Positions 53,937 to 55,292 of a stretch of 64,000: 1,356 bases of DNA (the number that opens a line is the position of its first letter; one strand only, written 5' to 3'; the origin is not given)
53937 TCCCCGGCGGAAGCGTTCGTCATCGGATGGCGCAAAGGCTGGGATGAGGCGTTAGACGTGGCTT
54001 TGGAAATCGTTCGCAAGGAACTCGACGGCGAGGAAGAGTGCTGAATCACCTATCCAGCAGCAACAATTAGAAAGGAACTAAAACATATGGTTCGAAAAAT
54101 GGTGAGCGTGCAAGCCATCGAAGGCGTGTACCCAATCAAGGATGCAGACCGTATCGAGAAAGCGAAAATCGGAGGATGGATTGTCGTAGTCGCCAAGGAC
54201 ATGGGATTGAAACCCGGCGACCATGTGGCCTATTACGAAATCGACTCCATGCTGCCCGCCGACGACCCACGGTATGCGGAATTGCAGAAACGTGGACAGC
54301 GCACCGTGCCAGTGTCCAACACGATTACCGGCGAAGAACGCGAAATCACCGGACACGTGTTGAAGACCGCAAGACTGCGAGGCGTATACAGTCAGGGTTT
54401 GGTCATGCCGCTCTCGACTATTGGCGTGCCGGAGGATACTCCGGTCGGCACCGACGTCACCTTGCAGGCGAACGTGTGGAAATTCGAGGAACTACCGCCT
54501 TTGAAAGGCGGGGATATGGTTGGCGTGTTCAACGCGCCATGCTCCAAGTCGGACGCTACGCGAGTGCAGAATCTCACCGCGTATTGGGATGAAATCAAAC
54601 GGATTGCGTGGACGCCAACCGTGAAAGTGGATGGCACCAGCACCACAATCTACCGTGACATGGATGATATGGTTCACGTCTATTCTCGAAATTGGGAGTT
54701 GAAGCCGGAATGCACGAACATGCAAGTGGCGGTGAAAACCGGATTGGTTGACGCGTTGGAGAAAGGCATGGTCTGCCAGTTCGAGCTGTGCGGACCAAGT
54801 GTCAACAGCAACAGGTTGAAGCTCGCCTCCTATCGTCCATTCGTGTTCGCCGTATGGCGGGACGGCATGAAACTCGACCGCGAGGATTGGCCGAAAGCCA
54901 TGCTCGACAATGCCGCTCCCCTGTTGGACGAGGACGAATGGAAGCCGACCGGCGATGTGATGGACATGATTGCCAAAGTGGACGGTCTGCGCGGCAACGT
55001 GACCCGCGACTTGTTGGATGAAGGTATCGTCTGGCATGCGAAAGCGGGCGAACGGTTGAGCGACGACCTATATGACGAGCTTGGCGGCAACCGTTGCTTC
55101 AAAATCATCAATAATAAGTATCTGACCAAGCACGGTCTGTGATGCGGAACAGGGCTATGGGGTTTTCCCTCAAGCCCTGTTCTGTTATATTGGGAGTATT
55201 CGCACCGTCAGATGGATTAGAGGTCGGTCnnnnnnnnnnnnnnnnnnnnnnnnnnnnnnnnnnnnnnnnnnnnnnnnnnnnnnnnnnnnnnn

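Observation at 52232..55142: RNA ligase with a HAD phosphatase-like gene and a Lar-like gene: a possible RNA-repair (anti-anticodon-nuclease) module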

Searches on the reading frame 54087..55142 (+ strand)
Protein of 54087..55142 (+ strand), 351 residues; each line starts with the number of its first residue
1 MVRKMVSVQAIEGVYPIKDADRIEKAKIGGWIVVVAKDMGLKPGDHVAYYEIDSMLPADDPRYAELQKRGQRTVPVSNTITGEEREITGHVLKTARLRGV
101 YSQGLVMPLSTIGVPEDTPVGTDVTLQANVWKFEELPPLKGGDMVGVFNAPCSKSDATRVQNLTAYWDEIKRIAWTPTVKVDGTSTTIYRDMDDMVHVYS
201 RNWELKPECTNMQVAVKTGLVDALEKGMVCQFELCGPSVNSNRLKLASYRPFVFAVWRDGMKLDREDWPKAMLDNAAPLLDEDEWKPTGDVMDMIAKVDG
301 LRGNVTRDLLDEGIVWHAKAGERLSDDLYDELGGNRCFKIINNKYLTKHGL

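Call 3: search_protein_families(library=pfam, proteins=[window:54087-55142:+], max_evalue=0.1)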
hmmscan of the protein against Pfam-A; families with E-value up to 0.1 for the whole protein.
window:54087-55142:+ (351 aa): 2 families
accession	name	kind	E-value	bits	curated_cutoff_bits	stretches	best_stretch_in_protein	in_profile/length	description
PF21189.3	PHA02142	-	3.1e-20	72.9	27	1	5-109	1-92/92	PHA02142 OB-fold domain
PF09414.15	RNA_ligase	-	1.4e-08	35.5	27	1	175-320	3-159/171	RNA ligase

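Call 4: search_protein_families(library=ncbifam, proteins=[window:54087-55142:+], max_evalue=0.1)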
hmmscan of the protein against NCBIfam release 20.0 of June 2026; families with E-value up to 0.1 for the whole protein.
window:54087-55142:+ (351 aa): 1 family
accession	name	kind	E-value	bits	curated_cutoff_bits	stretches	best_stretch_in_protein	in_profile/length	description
TIGR02306.1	RNA_lig_DRB0094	equivalog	5.9e-28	97.7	151.15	1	7-348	4-341/341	RNA ligase (ATP)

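Call 10: search_solved_structures(query=window:54087-55142:+, max_evalue=1, show_alignments=2)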
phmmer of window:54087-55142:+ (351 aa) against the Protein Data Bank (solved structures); distinct sequences matched with E-value up to 1: 9.
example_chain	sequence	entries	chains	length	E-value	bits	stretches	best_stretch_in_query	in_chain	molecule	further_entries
5cot_A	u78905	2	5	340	5.3e-34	121.2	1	2-316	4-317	Naegleria gruberi RNA ligase | RNA ligase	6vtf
6vt8_A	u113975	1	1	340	1.1e-33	120.1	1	2-307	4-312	RNA Ligase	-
6vt3_A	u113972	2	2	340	1.5e-33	119.7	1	2-315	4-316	RNA Ligase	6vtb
6vt9_A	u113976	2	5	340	3.6e-33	118.5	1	2-316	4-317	RNA ligase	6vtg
6vt4_A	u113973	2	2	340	3.6e-33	118.5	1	2-316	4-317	RNA Ligase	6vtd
6vt0_A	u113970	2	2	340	3.6e-33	118.5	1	2-316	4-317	RNA Ligase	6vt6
5cou_A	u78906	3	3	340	3.6e-33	118.5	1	2-316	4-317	Naegleria gruberi RNA ligase | RNA ligase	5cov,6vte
6vt1_A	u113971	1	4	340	6.9e-33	117.6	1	2-316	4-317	RNA Ligase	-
6vt5_A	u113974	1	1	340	1.2e-32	116.8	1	2-316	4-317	RNA Ligase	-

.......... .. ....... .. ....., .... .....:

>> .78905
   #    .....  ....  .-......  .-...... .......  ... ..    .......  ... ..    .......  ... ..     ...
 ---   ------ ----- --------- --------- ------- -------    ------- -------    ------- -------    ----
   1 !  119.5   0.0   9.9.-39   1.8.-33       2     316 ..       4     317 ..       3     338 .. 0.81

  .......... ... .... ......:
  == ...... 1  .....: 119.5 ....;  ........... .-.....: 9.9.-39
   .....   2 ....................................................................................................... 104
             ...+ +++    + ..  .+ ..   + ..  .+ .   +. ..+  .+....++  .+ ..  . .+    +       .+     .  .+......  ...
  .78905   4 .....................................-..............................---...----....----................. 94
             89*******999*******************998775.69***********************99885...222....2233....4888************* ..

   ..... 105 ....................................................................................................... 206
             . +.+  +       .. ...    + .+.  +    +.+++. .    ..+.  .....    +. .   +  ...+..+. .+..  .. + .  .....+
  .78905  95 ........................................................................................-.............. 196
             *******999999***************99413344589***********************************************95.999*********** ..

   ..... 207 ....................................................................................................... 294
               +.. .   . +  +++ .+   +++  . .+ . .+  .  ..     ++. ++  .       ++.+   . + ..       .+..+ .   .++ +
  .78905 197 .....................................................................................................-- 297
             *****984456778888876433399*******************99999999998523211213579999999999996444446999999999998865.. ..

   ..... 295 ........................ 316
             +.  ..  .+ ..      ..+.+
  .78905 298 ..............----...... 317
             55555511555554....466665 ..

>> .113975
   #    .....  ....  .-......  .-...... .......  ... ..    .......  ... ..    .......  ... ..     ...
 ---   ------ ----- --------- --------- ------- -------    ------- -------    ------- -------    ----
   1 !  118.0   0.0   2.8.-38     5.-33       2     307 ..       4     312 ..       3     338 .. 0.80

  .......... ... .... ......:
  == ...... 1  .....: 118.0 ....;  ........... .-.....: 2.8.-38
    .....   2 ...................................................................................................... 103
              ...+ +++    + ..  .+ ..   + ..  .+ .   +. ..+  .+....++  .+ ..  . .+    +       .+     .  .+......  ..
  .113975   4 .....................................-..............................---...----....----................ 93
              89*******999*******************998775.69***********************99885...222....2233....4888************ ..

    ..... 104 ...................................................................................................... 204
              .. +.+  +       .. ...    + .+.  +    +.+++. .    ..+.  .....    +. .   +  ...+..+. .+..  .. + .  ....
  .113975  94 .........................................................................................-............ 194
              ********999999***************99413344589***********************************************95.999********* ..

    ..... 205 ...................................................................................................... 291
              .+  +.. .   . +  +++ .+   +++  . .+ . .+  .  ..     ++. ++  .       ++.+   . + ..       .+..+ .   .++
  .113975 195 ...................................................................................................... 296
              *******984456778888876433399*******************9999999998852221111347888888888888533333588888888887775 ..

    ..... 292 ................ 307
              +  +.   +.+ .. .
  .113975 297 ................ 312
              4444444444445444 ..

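Call 12: find_encoding_contigs(protein=window:54087-55142:+, flank=10000, max_places=6)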
Protein window:54087-55142:+ (351 aa): 24 contigs read that carry it; 6 places shown.
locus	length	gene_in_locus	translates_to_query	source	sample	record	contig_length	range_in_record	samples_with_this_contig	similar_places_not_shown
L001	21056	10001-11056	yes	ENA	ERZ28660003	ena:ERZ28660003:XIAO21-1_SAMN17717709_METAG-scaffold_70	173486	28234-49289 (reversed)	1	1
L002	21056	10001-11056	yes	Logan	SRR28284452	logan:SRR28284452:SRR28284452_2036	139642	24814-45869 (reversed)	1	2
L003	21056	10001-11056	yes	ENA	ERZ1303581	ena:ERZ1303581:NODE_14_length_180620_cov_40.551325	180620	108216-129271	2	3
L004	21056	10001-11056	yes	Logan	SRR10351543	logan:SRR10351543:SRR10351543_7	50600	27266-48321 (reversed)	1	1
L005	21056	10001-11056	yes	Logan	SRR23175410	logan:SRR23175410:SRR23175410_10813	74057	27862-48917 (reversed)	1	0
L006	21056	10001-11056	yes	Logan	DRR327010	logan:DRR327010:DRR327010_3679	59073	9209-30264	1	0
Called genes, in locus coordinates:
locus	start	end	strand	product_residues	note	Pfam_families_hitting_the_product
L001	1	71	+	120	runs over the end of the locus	-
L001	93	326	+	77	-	-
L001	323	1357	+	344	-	-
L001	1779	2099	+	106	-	PF15970:HicB-like_2 (weak), PF15919:HicB_lk_antitox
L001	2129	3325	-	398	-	PF01385:OrfB_IS605, PF07282:Cas12f1-like_TNB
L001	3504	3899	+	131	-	-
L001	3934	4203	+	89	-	-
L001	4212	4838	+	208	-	PF00929:RNase_T, PF16473:Rv2179c-like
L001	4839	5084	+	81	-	-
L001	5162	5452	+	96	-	-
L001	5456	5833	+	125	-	-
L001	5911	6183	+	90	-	-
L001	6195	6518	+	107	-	-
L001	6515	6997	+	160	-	-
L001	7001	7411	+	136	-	-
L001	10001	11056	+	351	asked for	PF21189:PHA02142, PF09414:RNA_ligase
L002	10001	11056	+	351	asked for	PF21189:PHA02142, PF09414:RNA_ligase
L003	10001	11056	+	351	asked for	PF21189:PHA02142, PF09414:RNA_ligase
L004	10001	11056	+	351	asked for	PF21189:PHA02142, PF09414:RNA_ligase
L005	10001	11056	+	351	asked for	PF21189:PHA02142, PF09414:RNA_ligase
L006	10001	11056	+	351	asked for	PF21189:PHA02142, PF09414:RNA_ligase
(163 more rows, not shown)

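Call 13: find_homologous_proteins(query=window:54087-55142:+)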
Query window:54087-55142:+ (351 aa): 469 proteins with E <= 0.001 among 2830 candidates; the best 120 are listed.
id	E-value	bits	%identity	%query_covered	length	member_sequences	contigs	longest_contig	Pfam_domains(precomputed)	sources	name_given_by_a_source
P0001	2.3e-223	759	93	100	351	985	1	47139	PF09414.16,PF21189.4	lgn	-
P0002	1.5e-204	697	83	100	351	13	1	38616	PF09414.16,PF21189.4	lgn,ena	-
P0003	8.9e-200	681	82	100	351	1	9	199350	PF09414.16,PF21189.4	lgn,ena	-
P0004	6.7e-191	652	80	99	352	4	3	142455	PF09414.16,PF21189.4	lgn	-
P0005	4.4e-149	515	65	99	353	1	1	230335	PF09414.16,PF21189.4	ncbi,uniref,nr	ncbi:RNA ligase family protein [Bifidobacterium oedipodis]|uniref:2'-5' RNA ligase n=1 Tax=Bifidobac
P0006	1.7e-138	480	63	99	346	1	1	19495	PF09414.16,PF21189.4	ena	-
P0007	1.7e-133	463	61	100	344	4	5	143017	PF09414.16,PF21189.4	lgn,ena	-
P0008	2.7e-131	456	62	99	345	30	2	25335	PF09414.16,PF21189.4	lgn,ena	-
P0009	3.1e-130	453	59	100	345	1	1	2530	PF09414.16,PF21189.4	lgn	-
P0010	1.0e-129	451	61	99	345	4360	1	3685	PF09414.16,PF21189.4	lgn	-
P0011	1.9e-129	450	58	99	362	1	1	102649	PF09414.16,PF21189.4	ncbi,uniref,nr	ncbi:RNA ligase family protein [Bifidobacterium callitrichidarum]|uniref:2'-5' RNA ligase n=1 Tax=Bi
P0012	4.0e-118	413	56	100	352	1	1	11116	PF09414.16,PF21189.4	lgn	-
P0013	2.7e-117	410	57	99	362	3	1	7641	PF09414.16,PF21189.4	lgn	-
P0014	9.9e-112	392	54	99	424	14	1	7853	PF09414.16,PF21189.4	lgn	-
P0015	6.9e-111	389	54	100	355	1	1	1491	PF09414.16,PF21189.4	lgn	-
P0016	1.1e-109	385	55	100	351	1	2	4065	PF09414.16,PF21189.4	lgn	-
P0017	3.0e-107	377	50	100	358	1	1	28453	PF09414.16,PF21189.4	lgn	-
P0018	9.6e-107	375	50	100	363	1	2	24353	PF09414.16,PF21189.4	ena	-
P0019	1.6e-105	371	50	99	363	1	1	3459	PF09414.16,PF21189.4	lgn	-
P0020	2.0e-102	361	59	85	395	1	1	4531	PF09414.16,PF21189.4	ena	-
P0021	2.8e-98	348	50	100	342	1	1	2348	PF09414.16,PF21189.4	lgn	-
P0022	4.0e-98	347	58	83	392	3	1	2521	PF09414.16,PF21189.4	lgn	-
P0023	2.2e-95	338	49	99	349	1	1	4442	PF09414.16,PF21189.4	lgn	-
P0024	6.0e-95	337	49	100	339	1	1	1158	PF09414.16,PF21189.4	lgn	-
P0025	5.0e-93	330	49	99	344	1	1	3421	PF09414.16,PF21189.4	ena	-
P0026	6.0e-93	330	47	100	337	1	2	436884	PF09414.16,PF21189.4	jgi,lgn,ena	-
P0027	7.2e-93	330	49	99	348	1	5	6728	PF21189.4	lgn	-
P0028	2.2e-92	328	58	80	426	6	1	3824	PF09414.16,PF21189.4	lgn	-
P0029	2.4e-92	328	49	100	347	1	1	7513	PF09414.16,PF21189.4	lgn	-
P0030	1.2e-91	326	48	99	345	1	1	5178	PF09414.16,PF21189.4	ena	-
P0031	3.8e-91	324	62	66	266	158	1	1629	PF09414.16,PF21189.4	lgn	-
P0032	6.7e-91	323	47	100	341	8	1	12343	PF09414.16,PF21189.4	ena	-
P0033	1.4e-90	322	46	100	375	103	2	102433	PF09414.16,PF21189.4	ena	-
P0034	4.1e-90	321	48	100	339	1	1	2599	PF09414.16,PF21189.4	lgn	-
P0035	1.2e-89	319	45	100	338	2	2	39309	PF09414.16,PF21189.4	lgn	-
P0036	1.3e-89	319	48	100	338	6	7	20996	PF09414.16,PF21189.4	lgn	-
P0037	4.4e-89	317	46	99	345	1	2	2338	PF09414.16,PF21189.4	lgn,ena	-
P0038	5.3e-89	317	45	100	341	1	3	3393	PF09414.16,PF21189.4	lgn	-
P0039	6.4e-89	317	47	100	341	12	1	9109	PF09414.16,PF21189.4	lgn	-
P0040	9.2e-89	316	45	100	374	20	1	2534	PF09414.16,PF21189.4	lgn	-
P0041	2.7e-88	315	47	99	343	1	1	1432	PF09414.16,PF21189.4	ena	-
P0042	4.4e-88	314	48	100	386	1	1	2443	PF21189.4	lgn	-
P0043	6.7e-88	313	45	100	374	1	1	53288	PF09414.16,PF21189.4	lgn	-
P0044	1.0e-87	313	60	73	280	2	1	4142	PF21189.4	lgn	-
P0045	3.3e-87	311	48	100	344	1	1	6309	PF09414.16,PF21189.4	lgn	-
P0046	4.2e-87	311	47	100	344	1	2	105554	PF09414.16,PF21189.4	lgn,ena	-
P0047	1.3e-86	309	49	99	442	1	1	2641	PF09414.16,PF21189.4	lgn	-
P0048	1.7e-86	309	44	100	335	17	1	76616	PF09414.16,PF21189.4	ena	-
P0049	1.7e-86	309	46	99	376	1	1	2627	PF09414.16,PF21189.4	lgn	-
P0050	4.1e-86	308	46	100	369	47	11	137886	PF09414.16,PF21189.4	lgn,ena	-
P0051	5.3e-86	307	46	99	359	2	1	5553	PF09414.16,PF21189.4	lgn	-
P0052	8.3e-86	307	45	100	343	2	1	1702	PF09414.16,PF21189.4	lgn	-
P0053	1.3e-85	306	49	100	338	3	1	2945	PF09414.16,PF21189.4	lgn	-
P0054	2.0e-85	305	47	100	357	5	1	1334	PF09414.16,PF21189.4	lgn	-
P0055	7.0e-85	303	47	99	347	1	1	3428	PF09414.16,PF21189.4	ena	-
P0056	2.0e-84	302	46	100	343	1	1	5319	PF09414.16,PF21189.4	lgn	-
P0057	2.8e-84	301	45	100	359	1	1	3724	PF09414.16,PF21189.4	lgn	-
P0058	2.8e-84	301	44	100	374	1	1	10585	PF09414.16,PF21189.4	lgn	-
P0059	5.9e-84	300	45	100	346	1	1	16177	PF09414.16,PF21189.4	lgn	-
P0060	6.6e-84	300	46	99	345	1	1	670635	PF09414.16,PF21189.4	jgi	jgi:RNA ligase (TIGR02306 family)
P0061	7.1e-84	300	46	99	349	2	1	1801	PF09414.16,PF21189.4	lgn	-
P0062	7.4e-84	300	45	100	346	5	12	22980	PF09414.16,PF21189.4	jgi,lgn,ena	-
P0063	7.6e-84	300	44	100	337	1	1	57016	PF09414.16,PF21189.4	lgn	-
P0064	1.2e-83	299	62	64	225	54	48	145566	PF09414.16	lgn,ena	-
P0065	1.6e-83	299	43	100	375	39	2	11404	PF09414.16,PF21189.4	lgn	-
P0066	4.7e-83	297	43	100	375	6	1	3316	PF09414.16,PF21189.4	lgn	-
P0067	6.2e-83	297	44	100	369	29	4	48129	PF09414.16,PF21189.4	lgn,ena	-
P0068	4.3e-82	294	47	99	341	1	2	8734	PF09414.16,PF21189.4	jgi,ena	-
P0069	4.3e-82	294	60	65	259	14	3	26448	PF09414.16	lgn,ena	-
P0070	7.3e-82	294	50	90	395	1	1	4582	PF21189.4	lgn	-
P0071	7.7e-82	293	44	100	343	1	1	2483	PF09414.16,PF21189.4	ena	-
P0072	1.8e-81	292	44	100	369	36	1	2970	PF09414.16,PF21189.4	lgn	-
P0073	2.2e-81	292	45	99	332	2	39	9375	PF09414.16,PF21189.4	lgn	-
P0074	2.4e-81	292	44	100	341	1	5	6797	PF09414.16,PF21189.4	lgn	-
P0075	4.1e-81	291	64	60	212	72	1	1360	PF09414.16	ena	-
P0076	8.3e-81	290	46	99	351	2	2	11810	PF09414.16,PF21189.4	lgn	-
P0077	8.8e-81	290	44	99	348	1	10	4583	PF09414.16,PF21189.4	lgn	-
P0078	3.8e-80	288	46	99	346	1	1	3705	PF09414.16,PF21189.4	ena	-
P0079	2.7e-79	285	43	100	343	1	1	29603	PF09414.16,PF21189.4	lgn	-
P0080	4.3e-79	284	43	100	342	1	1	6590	PF09414.16,PF21189.4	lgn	-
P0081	1.9e-78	282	42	99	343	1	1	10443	PF09414.16,PF21189.4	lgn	-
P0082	3.6e-78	281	44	99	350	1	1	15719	PF09414.16,PF21189.4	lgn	-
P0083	9.3e-78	280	64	59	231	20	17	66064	PF09414.16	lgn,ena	-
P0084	1.8e-76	276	45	100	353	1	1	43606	PF09414.16,PF21189.4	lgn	-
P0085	1.0e-75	273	42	99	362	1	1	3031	PF09414.16,PF21189.4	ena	-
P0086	1.2e-75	273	44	99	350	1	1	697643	PF09414.16,PF21189.4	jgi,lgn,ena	-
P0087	2.9e-75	272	44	99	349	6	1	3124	PF09414.16,PF21189.4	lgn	-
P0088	7.7e-75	270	60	67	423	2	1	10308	PF21189.4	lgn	-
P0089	5.5e-74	268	43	100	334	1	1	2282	PF09414.16,PF21189.4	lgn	-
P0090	9.7e-74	267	40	100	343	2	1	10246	PF09414.16,PF21189.4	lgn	-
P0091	2.1e-73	266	43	99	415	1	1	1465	PF09414.16,PF21189.4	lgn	-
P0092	2.8e-73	265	42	99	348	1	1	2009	PF09414.16,PF21189.4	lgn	-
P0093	6.2e-73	264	44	99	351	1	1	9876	PF09414.16,PF21189.4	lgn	-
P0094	1.6e-72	263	43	99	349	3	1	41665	PF09414.16,PF21189.4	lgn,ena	-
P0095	4.2e-72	261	42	99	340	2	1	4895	PF09414.16,PF21189.4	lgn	-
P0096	9.2e-70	254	42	99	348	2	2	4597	PF09414.16,PF21189.4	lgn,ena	-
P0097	7.9e-69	251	60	61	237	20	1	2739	PF21189.4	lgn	-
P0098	1.5e-68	250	58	61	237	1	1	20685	PF21189.4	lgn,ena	-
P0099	3.5e-67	245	44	99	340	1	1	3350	PF09414.16,PF21189.4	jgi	jgi:RNA ligase (TIGR02306 family)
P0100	1.4e-66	243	60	58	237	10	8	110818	PF21189.4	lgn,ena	-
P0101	1.8e-65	240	40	100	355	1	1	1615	PF09414.16,PF21189.4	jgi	jgi:RNA ligase (TIGR02306 family)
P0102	9.9e-65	237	42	99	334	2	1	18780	PF09414.16,PF21189.4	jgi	jgi:RNA ligase (TIGR02306 family)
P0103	1.0e-64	237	41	99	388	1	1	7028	PF09414.16,PF21189.4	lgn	-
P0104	4.4e-64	235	40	99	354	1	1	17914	PF09414.16,PF21189.4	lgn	-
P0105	4.5e-64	235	63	50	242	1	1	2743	PF09414.16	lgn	-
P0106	1.0e-63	234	42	99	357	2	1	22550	PF09414.16,PF21189.4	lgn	-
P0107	1.6e-63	233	40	99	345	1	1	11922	PF09414.16,PF21189.4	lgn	-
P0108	1.7e-63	233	42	99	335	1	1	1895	PF09414.16,PF21189.4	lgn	-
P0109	2.2e-63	233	41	99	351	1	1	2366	PF09414.16,PF21189.4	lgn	-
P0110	4.5e-63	232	39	99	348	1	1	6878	PF09414.16,PF21189.4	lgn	-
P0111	8.7e-63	231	42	99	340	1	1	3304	PF09414.16,PF21189.4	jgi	jgi:RNA ligase (TIGR02306 family)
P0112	8.7e-62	228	40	99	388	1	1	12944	PF09414.16,PF21189.4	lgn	-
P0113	1.0e-61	227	42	99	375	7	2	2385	PF09414.16,PF21189.4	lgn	-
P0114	1.3e-61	227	59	56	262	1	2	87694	PF21189.4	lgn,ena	-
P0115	2.1e-61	226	40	99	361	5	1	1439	PF09414.16,PF21189.4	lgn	-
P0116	2.6e-61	226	42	99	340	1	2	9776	PF09414.16,PF21189.4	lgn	-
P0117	2.7e-60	223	40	99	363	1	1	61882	PF21189.4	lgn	-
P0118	4.4e-60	222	38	99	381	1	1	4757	PF21189.4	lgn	-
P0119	7.2e-60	221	38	99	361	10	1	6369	PF09414.16,PF21189.4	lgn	-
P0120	1.1e-59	221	38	99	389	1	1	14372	PF09414.16,PF21189.4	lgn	-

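Call 18: search_protein_families(library=phrogs, proteins=[window:54087-55142:+], max_evalue=0.01)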
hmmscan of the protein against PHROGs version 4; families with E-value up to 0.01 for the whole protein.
window:54087-55142:+ (351 aa): 1 family
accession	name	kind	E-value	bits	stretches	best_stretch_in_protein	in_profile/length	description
phrog_968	-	DNA, RNA and nucleotide metabolism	7.8e-44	151.2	1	2-350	7-393/398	RNA ligase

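Call 20: find_related_loci(query=A2, collection=genome_contigs, flank=10000)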
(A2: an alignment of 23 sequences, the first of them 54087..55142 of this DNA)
Query A2 (351 aa) in genome_contigs; peptide patterns used: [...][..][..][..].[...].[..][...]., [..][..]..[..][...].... (x = any residue, [..] = any of these).
268 stretches matched a pattern; 222 encode a relative of the query (tblastn E <= 1e-3); the best 80 are kept; 80 distinct loci.
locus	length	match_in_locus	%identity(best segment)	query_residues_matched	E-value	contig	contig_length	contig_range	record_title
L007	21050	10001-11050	65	3-351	7e-152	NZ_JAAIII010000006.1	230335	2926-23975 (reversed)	Bifidobacterium oedipodis strain DSM 109957 Contig_6, whole genome shotgun sequence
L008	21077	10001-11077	58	3-351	3e-135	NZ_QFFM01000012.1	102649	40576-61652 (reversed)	Bifidobacterium callitrichidarum strain TRI 5 DS8229454_c12, whole genome shotgun sequence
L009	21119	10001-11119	45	2-351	5e-97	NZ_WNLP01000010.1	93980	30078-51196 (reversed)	Bifidobacterium canis strain GSD1FS Contig_10, whole genome shotgun sequence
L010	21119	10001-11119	45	2-351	2e-97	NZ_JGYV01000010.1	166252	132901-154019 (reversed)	Bifidobacterium cuniculi strain LMG 10738 Contig10, whole genome shotgun sequence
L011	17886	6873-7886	41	1-349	5e-67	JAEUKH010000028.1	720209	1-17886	MAG: Myxococcales bacterium isolate new MAG-90 k141_1901720, whole genome shotgun sequence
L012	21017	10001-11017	39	1-349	5e-67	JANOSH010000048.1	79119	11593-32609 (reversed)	MAG: Actinomycetes bacterium isolate VAR_4_concoct_295 VAR_4_k141_377577, whole genome shotgun sequence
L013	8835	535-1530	40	5-349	7e-61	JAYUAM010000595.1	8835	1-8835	MAG: Acidimicrobiia bacterium isolate GFS_6502 GFS_6502_594, whole genome shotgun sequence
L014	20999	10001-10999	38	3-350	4e-59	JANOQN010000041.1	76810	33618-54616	MAG: Rhodanobacteraceae bacterium isolate VAR_4_metabat_336 VAR_4_k141_3203173, whole genome shotgun sequence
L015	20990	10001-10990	39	3-350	3e-58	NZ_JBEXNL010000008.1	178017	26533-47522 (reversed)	Tsukamurella sp. NPDC003166 NPDC003166_37_B12.ctg-0008, whole genome shotgun sequence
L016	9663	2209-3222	41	2-350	1e-56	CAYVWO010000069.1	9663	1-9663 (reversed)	MAG TPA_asm: uncultured Tessaracoccus sp. isolate SRP263991_co6_23 genome assembly, contig: NODE_8997_length_9663_cov_6.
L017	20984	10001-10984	38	4-349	6e-57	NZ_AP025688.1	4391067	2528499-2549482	Tsukamurella sp. PLM1 chromosome, complete genome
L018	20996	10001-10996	37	2-349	7e-55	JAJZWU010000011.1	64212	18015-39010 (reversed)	MAG: Actinomycetes bacterium isolate TL1-2.bin40 NODE_322_length_64212_cov_2.01854, whole genome shotgun sequence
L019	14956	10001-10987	38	3-349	8e-55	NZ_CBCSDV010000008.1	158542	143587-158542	Tsukamurella ocularis strain CIP111612T isolate CIP111612T NODE_0008, whole genome shotgun sequence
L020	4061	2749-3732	36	3-349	3e-54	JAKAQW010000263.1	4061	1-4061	MAG: Actinomycetes bacterium isolate YF2.bin99 NODE_26639_length_4061_cov_3.271479, whole genome shotgun sequence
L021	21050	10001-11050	36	2-349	2e-53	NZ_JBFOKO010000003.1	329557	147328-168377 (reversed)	Aeromicrobium sp. 179-A 4D2 NHS NODE_3_length_329557_cov_132.469006, whole genome shotgun sequence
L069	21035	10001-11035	31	1-348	6e-33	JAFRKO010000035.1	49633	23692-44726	MAG: Mogibacterium sp. isolate RGIG2554 Goat_Jejunum-6__c88, whole genome shotgun sequence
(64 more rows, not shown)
